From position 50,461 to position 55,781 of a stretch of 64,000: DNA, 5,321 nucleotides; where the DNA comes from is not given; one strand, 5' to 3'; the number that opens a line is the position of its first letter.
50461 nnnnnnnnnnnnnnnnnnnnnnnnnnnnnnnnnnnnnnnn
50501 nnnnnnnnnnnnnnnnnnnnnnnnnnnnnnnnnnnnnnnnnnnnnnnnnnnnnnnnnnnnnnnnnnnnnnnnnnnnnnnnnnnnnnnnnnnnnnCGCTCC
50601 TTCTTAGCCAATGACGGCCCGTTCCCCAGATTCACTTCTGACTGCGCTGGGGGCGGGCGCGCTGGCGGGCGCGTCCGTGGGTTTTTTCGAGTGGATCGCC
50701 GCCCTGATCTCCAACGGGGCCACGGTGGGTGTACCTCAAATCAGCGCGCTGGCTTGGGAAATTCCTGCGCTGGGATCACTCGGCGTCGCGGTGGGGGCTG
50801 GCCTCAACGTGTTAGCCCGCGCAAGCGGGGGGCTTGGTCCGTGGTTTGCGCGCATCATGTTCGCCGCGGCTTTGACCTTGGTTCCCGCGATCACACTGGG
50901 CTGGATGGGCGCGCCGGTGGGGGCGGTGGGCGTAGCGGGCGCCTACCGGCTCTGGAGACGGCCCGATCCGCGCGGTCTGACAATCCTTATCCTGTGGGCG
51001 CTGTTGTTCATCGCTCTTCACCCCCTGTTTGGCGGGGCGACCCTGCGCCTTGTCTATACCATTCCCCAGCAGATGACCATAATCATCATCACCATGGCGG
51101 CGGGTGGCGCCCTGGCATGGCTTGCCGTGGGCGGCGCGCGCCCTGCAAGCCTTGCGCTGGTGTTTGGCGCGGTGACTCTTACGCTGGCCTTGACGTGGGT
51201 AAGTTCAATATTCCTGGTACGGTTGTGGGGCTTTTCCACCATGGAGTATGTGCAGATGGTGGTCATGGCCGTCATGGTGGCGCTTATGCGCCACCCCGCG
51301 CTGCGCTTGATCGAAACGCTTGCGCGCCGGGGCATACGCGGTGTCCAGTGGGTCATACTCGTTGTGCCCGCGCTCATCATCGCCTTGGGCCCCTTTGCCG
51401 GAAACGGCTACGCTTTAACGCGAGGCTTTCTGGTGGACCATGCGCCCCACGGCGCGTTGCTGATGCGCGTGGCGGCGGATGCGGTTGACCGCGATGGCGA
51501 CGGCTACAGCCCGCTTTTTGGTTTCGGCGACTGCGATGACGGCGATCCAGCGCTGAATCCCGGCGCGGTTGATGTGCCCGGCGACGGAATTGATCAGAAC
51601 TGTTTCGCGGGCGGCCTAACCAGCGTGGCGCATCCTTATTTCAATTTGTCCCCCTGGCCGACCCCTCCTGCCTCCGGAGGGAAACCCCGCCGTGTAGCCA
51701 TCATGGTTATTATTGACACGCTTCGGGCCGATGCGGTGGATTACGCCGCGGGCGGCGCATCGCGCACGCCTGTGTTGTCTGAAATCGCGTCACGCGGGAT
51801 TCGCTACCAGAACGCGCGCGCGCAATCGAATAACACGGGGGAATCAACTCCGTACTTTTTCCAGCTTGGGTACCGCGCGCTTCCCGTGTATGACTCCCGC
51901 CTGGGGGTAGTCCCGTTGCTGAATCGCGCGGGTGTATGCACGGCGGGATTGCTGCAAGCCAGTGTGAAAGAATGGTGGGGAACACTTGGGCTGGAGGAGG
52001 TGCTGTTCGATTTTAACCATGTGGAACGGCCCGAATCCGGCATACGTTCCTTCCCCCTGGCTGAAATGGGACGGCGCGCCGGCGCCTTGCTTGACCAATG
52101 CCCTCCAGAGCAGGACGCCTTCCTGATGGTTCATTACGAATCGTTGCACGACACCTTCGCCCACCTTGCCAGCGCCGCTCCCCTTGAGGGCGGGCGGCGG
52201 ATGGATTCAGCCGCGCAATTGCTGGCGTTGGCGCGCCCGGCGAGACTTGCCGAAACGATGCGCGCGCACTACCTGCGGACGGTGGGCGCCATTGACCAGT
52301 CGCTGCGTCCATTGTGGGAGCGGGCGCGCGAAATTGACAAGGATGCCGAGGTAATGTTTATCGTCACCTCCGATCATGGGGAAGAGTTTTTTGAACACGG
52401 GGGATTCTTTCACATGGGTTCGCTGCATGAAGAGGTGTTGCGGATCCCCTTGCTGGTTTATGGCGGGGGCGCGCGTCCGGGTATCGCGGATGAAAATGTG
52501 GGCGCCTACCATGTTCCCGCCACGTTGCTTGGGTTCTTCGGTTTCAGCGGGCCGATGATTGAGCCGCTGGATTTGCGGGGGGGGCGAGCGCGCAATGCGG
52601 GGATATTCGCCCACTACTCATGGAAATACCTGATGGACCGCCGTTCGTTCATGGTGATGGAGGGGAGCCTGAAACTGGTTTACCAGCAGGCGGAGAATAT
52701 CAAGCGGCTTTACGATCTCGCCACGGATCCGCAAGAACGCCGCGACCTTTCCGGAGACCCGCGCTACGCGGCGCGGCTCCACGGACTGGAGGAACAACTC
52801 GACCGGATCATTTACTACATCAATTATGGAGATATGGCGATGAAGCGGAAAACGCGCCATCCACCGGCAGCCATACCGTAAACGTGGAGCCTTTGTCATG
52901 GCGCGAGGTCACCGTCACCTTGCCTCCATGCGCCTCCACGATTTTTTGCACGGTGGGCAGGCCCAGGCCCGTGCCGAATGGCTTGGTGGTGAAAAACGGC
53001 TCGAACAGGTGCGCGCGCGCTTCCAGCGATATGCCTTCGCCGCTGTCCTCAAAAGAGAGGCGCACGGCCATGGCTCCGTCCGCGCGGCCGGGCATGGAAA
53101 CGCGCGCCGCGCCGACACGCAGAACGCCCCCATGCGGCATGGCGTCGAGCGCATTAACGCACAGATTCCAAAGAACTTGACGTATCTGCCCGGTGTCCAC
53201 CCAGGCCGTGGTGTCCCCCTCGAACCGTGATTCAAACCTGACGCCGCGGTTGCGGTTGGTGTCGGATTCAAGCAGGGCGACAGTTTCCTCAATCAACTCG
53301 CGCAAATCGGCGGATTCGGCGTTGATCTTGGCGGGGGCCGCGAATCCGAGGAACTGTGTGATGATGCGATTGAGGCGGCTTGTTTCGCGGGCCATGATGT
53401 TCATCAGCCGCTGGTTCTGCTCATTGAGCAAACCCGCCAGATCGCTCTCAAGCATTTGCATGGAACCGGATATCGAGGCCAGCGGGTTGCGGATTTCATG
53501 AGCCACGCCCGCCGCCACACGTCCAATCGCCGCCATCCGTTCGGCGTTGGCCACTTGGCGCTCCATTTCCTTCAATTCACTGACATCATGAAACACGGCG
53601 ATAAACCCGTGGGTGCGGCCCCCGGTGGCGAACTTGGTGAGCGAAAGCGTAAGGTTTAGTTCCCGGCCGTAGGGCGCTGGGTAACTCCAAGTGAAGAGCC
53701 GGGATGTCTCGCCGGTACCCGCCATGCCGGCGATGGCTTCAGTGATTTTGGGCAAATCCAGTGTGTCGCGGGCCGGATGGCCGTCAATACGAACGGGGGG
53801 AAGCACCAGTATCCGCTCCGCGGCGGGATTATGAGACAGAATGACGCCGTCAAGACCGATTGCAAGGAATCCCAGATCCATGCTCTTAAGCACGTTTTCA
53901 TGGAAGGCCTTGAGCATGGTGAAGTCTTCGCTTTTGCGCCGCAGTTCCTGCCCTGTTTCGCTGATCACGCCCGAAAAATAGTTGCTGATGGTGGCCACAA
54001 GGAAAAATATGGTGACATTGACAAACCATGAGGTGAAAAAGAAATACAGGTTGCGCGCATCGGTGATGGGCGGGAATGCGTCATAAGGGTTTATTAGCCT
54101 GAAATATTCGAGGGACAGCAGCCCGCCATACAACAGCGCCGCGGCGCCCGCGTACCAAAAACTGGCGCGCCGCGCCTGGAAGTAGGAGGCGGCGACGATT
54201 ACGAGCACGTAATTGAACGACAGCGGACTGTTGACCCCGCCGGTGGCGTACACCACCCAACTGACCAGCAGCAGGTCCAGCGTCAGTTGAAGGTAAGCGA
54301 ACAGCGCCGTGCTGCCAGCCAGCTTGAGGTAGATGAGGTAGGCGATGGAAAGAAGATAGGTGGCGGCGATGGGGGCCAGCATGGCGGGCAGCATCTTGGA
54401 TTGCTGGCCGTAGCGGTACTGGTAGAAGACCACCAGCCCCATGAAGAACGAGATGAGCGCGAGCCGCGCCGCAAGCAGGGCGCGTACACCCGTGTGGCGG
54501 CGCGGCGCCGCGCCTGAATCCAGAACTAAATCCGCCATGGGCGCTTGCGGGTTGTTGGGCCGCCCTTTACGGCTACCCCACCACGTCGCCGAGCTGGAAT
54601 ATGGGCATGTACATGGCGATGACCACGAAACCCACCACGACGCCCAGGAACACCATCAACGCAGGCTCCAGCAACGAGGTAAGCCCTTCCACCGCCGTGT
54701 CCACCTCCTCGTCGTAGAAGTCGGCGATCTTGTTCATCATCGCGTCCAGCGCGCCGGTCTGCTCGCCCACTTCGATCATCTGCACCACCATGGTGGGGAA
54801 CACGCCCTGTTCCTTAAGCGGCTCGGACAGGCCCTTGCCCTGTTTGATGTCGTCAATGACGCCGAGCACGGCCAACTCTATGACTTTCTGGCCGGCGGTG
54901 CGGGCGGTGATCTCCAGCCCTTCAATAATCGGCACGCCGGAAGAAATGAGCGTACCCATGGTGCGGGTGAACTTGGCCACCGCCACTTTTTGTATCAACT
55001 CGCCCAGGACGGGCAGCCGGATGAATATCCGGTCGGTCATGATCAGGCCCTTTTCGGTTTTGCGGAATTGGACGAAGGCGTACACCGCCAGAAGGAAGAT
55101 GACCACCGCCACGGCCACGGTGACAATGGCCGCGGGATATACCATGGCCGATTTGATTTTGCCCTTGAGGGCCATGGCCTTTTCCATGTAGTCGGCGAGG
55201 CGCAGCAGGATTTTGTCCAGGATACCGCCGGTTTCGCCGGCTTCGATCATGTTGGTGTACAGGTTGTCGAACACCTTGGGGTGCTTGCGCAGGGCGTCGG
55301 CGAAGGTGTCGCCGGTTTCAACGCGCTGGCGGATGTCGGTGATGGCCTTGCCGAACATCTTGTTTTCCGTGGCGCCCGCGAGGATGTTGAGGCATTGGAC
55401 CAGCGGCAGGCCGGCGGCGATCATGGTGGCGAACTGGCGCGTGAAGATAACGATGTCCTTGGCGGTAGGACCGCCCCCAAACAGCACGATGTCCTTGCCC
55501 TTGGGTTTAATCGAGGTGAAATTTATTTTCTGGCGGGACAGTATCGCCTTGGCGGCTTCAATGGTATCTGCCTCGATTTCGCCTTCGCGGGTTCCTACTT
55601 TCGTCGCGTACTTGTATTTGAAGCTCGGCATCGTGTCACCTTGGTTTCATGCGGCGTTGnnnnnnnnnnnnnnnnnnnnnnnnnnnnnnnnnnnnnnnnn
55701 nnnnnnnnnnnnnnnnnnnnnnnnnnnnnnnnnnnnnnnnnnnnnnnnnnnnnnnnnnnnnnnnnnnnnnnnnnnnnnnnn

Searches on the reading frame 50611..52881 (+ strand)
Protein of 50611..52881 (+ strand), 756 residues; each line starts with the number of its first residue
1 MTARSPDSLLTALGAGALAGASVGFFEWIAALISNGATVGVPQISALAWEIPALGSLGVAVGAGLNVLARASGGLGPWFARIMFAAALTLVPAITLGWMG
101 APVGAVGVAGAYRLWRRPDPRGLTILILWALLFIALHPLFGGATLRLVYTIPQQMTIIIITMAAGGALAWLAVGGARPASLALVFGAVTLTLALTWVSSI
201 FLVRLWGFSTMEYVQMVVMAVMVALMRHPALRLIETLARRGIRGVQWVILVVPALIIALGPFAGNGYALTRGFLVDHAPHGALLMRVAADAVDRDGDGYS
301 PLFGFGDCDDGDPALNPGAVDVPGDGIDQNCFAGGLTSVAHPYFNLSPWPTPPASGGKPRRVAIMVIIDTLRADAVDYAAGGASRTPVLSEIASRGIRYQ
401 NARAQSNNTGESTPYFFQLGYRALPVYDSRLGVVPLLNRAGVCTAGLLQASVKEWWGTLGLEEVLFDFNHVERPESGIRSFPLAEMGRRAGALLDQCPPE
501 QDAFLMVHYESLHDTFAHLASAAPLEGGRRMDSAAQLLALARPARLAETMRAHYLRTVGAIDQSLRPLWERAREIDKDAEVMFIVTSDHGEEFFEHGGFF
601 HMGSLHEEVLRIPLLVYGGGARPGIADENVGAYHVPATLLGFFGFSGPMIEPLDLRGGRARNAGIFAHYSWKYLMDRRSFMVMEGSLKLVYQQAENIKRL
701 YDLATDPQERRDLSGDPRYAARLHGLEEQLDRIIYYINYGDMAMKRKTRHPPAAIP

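Call 36: search_protein_families(library=pfam, proteins=[window:50611-52881:+], max_evalue=0.00001)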
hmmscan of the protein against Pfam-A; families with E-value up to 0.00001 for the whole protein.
window:50611-52881:+ (756 aa): 2 families
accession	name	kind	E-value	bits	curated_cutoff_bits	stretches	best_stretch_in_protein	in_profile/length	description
PF00884.28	Sulfatase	-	7e-16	58.8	25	1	364-644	4-300/301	Sulfatase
PF11617.13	Cu-binding_MopE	-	5.9e-07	30.1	27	1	307-331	1-24/30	Putative metal-binding motif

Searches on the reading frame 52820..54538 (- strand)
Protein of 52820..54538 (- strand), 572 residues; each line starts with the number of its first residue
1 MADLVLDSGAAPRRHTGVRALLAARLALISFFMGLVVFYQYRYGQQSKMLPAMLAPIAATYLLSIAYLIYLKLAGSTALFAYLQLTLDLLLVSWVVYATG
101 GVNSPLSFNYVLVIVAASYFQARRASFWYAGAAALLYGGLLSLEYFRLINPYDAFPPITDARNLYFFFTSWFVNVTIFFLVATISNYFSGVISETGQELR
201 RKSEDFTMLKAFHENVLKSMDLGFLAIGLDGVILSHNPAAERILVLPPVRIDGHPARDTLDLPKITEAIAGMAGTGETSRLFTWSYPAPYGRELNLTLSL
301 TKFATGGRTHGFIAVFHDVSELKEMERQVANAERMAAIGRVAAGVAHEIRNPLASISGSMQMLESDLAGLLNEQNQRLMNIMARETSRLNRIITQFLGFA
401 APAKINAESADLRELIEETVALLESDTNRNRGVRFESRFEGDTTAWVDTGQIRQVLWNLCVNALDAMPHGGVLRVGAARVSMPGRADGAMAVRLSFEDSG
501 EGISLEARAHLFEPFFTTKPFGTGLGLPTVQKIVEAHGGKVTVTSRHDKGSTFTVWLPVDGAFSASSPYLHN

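Call 36: search_protein_families(library=pfam, proteins=[window:52820-54538:-], max_evalue=0.00001)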
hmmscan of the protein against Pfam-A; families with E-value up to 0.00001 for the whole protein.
window:52820-54538:- (572 aa): 3 families
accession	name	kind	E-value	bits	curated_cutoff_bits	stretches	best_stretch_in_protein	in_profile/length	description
PF02518.31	HATPase_c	-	5.1e-25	88.5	26.4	1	448-560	2-110/111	Histidine kinase-, DNA gyrase B-, and HSP90-like ATPase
PF00512.31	HisKA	-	1.5e-14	54.2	26.9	1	339-400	3-61/66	His Kinase A (phospho-acceptor) domain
PF25323.1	6TM_PilS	-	3.3e-14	53.4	27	1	23-192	17-182/189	PilS-like transmembrane domain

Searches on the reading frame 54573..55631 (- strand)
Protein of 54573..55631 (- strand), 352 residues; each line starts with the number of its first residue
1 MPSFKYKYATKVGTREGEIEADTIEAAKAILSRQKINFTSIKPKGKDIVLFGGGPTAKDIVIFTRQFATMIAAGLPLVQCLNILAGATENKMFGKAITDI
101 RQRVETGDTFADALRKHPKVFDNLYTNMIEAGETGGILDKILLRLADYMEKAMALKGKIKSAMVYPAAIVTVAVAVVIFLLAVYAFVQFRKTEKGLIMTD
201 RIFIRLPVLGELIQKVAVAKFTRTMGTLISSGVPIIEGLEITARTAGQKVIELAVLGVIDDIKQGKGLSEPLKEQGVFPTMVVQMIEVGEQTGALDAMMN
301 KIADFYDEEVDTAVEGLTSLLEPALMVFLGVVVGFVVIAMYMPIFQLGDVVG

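Call 36: search_protein_families(library=pfam, proteins=[window:54573-55631:-], max_evalue=0.00001)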
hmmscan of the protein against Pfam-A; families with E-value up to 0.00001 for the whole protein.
window:54573-55631:- (352 aa): 1 family
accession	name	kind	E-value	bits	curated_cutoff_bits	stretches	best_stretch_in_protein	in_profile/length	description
PF00482.28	T2SSF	-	4.9e-69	230.5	25.2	2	63-184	1-123/125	Type II secretion system (T2SS), protein F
